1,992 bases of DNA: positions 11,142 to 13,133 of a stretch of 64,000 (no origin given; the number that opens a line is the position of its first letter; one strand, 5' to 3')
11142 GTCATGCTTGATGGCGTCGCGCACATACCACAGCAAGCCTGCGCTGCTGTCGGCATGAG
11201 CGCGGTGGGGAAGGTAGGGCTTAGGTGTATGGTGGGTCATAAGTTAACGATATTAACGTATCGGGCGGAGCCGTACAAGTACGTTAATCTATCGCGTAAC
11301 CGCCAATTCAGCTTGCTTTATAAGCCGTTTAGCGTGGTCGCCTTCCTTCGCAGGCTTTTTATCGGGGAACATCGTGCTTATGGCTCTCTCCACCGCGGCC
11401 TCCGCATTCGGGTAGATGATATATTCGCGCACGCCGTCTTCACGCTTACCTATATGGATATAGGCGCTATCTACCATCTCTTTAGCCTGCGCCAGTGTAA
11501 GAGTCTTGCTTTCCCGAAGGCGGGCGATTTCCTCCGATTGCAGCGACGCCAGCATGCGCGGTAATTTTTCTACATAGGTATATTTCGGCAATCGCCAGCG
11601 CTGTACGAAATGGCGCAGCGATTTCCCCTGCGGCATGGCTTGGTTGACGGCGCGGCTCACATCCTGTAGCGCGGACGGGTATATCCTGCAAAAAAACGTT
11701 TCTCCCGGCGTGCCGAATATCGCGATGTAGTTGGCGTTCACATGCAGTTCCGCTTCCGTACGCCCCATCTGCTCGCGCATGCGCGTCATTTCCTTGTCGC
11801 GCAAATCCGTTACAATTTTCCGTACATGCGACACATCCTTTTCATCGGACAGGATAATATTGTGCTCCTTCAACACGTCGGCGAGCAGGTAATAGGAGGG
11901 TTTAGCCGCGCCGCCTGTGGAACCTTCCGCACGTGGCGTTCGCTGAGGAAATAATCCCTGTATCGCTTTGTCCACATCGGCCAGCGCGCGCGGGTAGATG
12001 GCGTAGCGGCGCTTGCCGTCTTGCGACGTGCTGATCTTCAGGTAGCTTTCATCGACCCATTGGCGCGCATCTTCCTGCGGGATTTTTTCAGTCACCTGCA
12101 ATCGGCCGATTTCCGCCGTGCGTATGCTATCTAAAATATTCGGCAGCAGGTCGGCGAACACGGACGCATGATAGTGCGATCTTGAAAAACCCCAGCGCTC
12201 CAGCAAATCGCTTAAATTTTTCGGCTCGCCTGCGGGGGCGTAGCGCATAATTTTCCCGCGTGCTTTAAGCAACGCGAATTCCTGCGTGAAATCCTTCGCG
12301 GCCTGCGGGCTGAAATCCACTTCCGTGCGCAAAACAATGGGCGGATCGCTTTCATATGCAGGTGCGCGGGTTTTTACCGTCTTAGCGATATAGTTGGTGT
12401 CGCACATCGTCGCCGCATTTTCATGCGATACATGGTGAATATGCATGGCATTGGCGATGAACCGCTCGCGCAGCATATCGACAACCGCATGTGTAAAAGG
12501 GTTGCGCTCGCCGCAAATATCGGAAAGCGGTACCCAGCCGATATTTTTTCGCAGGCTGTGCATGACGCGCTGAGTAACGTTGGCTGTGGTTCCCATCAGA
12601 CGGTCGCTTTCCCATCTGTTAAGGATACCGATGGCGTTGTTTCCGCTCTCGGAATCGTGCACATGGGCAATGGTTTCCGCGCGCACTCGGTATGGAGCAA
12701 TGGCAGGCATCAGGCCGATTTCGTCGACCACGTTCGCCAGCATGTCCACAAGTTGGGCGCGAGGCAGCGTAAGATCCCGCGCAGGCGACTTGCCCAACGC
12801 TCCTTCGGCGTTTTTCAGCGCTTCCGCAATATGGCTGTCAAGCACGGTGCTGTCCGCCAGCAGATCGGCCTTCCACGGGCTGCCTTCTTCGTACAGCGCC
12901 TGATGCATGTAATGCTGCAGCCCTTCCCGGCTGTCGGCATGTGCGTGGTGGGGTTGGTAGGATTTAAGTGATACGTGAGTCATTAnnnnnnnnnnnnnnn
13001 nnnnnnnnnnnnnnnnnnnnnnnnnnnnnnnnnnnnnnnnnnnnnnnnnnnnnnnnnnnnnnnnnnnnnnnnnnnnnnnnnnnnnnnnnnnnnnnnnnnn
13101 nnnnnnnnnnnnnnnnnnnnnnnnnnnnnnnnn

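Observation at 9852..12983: Two tandem paralogous repeat proteins of no recognisable family, translationally coupled to ettA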

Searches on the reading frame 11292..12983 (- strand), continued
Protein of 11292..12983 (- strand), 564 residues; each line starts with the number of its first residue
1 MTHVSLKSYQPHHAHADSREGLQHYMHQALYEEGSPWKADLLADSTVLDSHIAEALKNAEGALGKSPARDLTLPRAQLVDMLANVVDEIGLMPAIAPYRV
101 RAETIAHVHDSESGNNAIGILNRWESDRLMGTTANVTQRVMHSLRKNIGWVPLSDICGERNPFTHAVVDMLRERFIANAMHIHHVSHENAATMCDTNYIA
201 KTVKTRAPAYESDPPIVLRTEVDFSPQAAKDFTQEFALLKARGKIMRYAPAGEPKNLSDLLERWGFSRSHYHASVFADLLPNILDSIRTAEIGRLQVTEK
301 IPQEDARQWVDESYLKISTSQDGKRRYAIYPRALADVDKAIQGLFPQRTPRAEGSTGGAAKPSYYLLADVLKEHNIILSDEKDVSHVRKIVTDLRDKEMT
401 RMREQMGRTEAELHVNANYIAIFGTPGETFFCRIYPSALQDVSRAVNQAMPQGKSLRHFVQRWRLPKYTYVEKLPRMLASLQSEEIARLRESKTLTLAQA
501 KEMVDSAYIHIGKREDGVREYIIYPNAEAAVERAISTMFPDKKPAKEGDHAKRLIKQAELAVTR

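Call 59: find_encoding_contigs(protein=P0024, flank=10000, max_places=3)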
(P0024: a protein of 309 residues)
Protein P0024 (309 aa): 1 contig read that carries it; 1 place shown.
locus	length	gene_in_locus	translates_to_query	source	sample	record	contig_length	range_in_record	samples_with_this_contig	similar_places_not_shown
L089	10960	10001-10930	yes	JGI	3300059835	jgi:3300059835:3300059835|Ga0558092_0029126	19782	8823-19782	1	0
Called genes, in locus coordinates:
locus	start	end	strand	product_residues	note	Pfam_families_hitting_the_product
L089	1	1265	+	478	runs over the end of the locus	PF10134:RPA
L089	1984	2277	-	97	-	-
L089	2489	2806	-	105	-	-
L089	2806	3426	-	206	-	PF01656:CbiA, PF07015:VirC1 (weak), PF10609:ParA (weak), PF13614:AAA_31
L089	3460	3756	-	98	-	-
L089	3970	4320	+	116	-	-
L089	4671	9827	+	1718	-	PF28553:WH_1, PF28554:DUF8437, PF00176:SNF2-rel_dom (faint), PF04851:ResIII (weak), PF28555:Helicase_dom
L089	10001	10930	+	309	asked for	-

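Call 60: find_encoding_contigs(protein=P0021, flank=10000, max_places=3)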
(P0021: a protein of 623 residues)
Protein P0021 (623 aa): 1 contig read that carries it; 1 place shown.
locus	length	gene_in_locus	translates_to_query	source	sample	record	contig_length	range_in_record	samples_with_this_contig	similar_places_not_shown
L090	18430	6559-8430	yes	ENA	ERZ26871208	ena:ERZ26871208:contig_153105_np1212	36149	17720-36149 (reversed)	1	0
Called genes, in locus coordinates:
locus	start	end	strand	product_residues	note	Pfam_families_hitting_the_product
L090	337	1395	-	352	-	PF00665:rve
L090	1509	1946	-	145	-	PF01527:HTH_Tnp_1 (faint), PF13518:HTH_28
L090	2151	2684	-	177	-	-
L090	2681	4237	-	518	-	PF13384:HTH_23 (faint), PF13518:HTH_28, PF13551:HTH_29 (weak), PF13565:HTH_32, PF00665:rve, PF13683:rve_3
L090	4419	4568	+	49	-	-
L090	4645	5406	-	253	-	-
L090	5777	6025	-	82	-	-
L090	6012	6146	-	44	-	-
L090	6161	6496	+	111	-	PF04851:ResIII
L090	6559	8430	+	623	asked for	PF00271:Helicase_C (weak)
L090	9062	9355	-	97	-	-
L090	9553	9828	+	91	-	-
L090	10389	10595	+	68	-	-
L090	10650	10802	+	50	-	-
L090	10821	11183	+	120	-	-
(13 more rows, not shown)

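Call 68: find_encoding_contigs(protein=P0007, flank=10000, max_places=3)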
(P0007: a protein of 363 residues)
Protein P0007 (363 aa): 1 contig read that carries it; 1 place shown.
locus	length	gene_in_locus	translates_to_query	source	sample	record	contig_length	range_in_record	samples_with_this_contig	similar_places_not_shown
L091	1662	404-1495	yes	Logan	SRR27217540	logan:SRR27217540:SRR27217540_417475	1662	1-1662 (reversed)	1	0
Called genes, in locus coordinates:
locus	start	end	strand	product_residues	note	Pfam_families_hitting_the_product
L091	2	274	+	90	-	?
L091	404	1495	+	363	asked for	-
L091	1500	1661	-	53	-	?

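Call 69: find_encoding_contigs(protein=P0009, flank=10000, max_places=3)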
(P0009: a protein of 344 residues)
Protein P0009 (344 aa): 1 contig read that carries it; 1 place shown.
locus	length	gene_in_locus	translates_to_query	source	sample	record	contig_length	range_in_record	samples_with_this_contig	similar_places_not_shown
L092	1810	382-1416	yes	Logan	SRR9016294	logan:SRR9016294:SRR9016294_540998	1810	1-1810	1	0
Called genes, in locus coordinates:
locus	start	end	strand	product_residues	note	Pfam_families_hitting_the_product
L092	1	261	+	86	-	?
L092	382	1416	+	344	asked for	-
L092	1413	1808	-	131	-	?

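Call 70: find_encoding_contigs(protein=P0014, flank=10000, max_places=3)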
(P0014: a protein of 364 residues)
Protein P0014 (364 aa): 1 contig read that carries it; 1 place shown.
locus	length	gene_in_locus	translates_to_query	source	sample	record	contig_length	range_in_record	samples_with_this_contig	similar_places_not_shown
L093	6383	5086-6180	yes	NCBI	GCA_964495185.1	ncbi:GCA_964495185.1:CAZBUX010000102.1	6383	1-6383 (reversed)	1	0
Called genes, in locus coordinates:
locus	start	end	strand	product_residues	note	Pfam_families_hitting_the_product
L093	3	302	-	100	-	?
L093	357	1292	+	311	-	PF08443:RimK (weak), PF02955:GSH-S_ATP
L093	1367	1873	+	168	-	-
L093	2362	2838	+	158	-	PF04386:SspB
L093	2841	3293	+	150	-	PF00383:dCMP_cyt_deam_1, PF14437:MafB19-deam, PF14439:Bd3614-deam (weak)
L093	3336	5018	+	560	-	PF00005:ABC_tran, PF00931:NB-ARC (faint), PF02463:SMC_N (faint), PF13476:AAA_23 (faint), PF13555:AAA_29 (faint), PF13304:AAA_21 (faint), PF12848:ABC_tran_Xtn, PF00005:ABC_tran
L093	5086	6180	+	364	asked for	-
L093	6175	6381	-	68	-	?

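Call 74: search_protein_families(library=pfam, alignment_id=A5, max_evalue=1)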
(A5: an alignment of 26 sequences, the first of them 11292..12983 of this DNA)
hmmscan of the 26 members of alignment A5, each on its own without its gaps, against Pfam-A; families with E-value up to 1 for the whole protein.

A. member 1, window:11292-12983:- (564 aa): 1 family
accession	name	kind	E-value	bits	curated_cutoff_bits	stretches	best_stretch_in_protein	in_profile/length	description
PF11563.14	Protoglobin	-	0.067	13.6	25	0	480-515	13-48/158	Protoglobin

B. families by the number of members that match (of 26 scanned): 35 families (the first 25 are shown)
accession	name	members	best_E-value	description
PF18177.6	La_HTH_kDCL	3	0.0039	La HTH in kinetoplastid DICER domain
PF14747.11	DUF4473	2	7e-05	Domain of unknown function (DUF4473)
PF02563.21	Poly_export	2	0.00041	Polysaccharide biosynthesis/export protein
PF03330.24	DPBB_1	2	0.0075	Lytic transglycolase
PF00271.37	Helicase_C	1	4.2e-06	Helicase conserved C-terminal domain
PF16715.11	CDPS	1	0.012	Cyclodipeptide synthase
PF23929.1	DUF7267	1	0.014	Family of unknown function (DUF7267)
PF07453.19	NUMOD1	1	0.019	NUMOD1 domain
PF13412.12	HTH_24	1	0.024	Winged helix-turn-helix DNA-binding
PF09250.16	Prim-Pol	1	0.026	Bifunctional DNA primase/polymerase, N-terminal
PF13411.12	MerR_1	1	0.032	MerR HTH family regulatory protein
PF19731.4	DUF6222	1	0.047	Family of unknown function (DUF6222)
PF01927.22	Mut7-C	1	0.05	Mut7-C RNAse domain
PF05396.16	Phage_T7_Capsid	1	0.052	Phage T7 capsid assembly protein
PF13404.12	HTH_AsnC-type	1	0.066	AsnC-type helix-turn-helix domain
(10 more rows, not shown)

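Call 75: search_protein_families(library=padloc, alignment_id=A5, max_evalue=1)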
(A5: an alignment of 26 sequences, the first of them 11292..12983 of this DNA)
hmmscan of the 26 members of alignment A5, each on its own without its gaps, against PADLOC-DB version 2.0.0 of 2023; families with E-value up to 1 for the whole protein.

A. member 1, window:11292-12983:- (564 aa): 0 families

B. families by the number of members that match (of 26 scanned): 11 families
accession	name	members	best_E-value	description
PDLC02707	PbeA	1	5.2e-06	PbeA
PDLC02705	PbeA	1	2.1e-05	PbeA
PDLC02706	PbeA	1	0.00014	PbeA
PDLC02704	PbeA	1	0.0002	PbeA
PDLC04838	PDC-S04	1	0.002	-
PDLC03597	REase_MTase_IIG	1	0.0044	Type IIG restriction enzyme-methyltransferase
PDLC03569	REase_II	1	0.012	Type II restriction enzyme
PDLC04070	PD-T4-9_B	1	0.013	-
PDLC01268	CasR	1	0.04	"CAS-I,CAS-II,CAS-III,CAS-IV,CAS-V,CAS-VI; associated_signaling"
PDLC03928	PsyrT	1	0.04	-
PDLC00201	HamB2|HamB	1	0.046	DEAD-box helicase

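Call 78: search_dna_similar(query=P0021, collection=plasmids, mode=protein, max_evalue=0.001, max_rows=25)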
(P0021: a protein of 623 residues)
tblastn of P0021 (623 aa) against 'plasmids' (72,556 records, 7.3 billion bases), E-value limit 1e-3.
Records with a match: 3; places in all: 3; records where one place covers at least 80% of the query: 0.
Best place of each record, by identity: <60% 3.
By first word of the organism name: Stutzerimonas 2; Pseudomonadaceae 1.
By predicted mobility (MOB-suite, as given by PLSDB): mobilizable 3.
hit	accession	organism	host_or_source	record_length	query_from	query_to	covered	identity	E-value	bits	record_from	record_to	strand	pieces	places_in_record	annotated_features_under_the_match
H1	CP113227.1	Pseudomonadaceae bacterium T75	Pig,fecal sample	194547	30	148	19%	29.4%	8e-4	50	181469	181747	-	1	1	DEAD/DEAH box helicase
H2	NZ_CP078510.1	Stutzerimonas stutzeri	mixed culture,marine sludge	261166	30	148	19%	29.4%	8e-4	50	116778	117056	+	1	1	DEAD/DEAH box helicase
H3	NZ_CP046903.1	Stutzerimonas stutzeri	cell culture,particulate matter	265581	30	148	19%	29.4%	8e-4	50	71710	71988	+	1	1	DEAD/DEAH box helicase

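Call 79: search_dna_similar(query=P0024, collection=plasmids, mode=protein, max_evalue=0.001, max_rows=25)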
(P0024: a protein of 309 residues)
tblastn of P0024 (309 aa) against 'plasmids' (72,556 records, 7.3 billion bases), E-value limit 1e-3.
No match.

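Call 80: search_dna_similar(query=window:11292-12983:-, collection=plasmids, mode=protein, max_evalue=0.01, max_rows=25)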
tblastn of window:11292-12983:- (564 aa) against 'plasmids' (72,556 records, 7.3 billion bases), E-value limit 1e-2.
No match.

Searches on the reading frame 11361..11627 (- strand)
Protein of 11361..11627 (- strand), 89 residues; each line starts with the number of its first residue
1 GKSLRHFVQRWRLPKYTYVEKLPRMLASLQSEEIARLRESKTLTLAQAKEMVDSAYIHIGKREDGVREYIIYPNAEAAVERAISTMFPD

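Call 36: predict_structure(alignment_id=A2)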
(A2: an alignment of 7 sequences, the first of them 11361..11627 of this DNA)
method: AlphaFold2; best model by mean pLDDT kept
length: 89 residues; sequences in the alignment: 7
mean_pLDDT: 90.7   pTM: 0.80
mean pLDDT of the five models: 90.7, 90.7, 90.5, 90.4, 89.1
residues with pLDDT >= 90: 58; 70-90: 29; 50-70: 2; < 50: 0
segments of 3 or more residues with pLDDT < 50: none
pLDDT, mean of each block of 10 residues (from residue 1): 83 77 94 98 97 96 91 95 86
secondary structure, 60 per line:
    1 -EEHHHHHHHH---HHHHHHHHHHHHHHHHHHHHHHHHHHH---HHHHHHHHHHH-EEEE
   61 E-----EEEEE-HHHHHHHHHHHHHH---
elements in order: H4-11 H15-41 H45-55 E57-61 E67-71 H73-86

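Call 66: fold_search(model_id=the predicted structure, library=viral)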
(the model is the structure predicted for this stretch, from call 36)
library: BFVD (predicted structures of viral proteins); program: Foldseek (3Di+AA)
matches with E <= 10: 530; with E <= 0.001: 0
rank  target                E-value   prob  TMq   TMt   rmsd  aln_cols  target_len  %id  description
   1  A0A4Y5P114            1.6e-01  0.93  0.28  0.48   5.6        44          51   25  (no name in the UniProt tables at hand)
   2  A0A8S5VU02            3.4e-01  0.12  0.26  0.18  12.4       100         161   16  Uncharacterized protein [Ackermannviridae sp.]
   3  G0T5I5                3.9e-01  0.35  0.30  0.14   7.7        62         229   13  Uncharacterized protein [Wiseana iridescent virus]
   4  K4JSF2                3.9e-01  0.25  0.28  0.34   8.9        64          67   16  Uncharacterized protein [Caulobacter phage CcrColossus]
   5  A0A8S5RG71            3.9e-01  0.21  0.25  0.22   8.2        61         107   18  Winged helix-turn-helix protein [virus sp. ctE0n6]
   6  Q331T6                3.9e-01  0.16  0.26  0.27  11.5        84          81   13  DNA-binding protein TubR [Clostridium botulinum C phage]
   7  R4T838                5.0e-01  0.41  0.32  0.09  10.3        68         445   12  ATPase dynein-related AAA domain-containing protein [Haloarcula californiae tailed virus 1]
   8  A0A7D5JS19            5.7e-01  0.12  0.24  0.20  11.7        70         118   18  (no name in the UniProt tables at hand)
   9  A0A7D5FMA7            5.7e-01  0.08  0.24  0.16  18.0       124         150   18  (no name in the UniProt tables at hand)
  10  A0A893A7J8            6.1e-01  0.23  0.29  0.20   6.3        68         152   12  RNA-directed RNA polymerase (Fragment) [Riboviria sp.]
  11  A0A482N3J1            7.4e-01  0.28  0.24  0.15   6.4        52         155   27  (no name in the UniProt tables at hand)
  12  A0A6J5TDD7            7.4e-01  0.11  0.24  0.27  13.3        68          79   19  Uncharacterized protein [uncultured Caudovirales phage]
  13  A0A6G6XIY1            7.4e-01  0.11  0.25  0.25  10.7        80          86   20  (no name in the UniProt tables at hand)
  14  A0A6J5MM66            7.8e-01  0.10  0.21  0.22   8.3        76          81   13  Uncharacterized protein [uncultured Caudovirales phage]
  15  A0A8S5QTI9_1          8.4e-01  0.14  0.26  0.04   7.2        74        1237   19  Structural protein [CrAss-like virus sp. ctDAq1]
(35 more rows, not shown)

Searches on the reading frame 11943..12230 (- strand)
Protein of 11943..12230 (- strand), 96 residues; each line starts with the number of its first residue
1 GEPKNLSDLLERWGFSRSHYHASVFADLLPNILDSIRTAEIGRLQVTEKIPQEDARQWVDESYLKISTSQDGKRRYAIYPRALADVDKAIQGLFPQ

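Call 96: search_solved_structures(query=A7, max_evalue=10, show_alignments=2)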
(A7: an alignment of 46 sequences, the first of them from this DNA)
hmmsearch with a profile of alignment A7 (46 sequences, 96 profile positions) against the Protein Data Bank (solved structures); distinct sequences matched with E-value up to 10: 1.
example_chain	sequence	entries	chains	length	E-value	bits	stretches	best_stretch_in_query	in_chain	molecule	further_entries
1pgy_A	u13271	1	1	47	0.92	13.1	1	32-57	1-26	Swa2p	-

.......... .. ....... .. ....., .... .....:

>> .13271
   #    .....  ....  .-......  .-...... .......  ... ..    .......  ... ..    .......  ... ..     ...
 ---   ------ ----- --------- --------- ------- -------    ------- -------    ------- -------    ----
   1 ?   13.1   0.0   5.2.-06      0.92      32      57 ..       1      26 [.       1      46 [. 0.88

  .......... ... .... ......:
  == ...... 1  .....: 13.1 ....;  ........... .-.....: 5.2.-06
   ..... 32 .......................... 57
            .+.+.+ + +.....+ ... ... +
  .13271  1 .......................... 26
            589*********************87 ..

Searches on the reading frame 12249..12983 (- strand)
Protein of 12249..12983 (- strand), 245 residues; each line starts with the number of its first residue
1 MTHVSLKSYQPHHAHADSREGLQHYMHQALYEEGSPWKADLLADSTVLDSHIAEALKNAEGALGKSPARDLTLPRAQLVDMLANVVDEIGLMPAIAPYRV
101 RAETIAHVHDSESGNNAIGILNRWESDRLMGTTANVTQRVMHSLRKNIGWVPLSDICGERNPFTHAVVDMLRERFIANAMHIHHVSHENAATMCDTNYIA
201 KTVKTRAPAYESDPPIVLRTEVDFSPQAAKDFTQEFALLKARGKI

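Call 50: find_homologous_proteins(query=A3)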
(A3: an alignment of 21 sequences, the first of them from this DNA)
Query A3 (21 sequences) (245 aa, profile of the alignment): 2 proteins with E <= 0.001 among 5191 candidates.
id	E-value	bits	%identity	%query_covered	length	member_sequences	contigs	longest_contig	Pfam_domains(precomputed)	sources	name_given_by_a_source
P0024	1.3e-63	233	28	44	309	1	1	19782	-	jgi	jgi:hypothetical protein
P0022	2.5e-62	229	31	44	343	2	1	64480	-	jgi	-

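Call 51: search_solved_structures(query=A3, max_evalue=1)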
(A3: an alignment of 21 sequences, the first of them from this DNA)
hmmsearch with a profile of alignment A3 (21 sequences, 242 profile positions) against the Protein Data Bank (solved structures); distinct sequences matched with E-value up to 1: 1.
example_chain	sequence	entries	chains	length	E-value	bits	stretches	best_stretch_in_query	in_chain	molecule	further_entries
8sjj_A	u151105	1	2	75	0.56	12.9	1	162-220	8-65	Septin-14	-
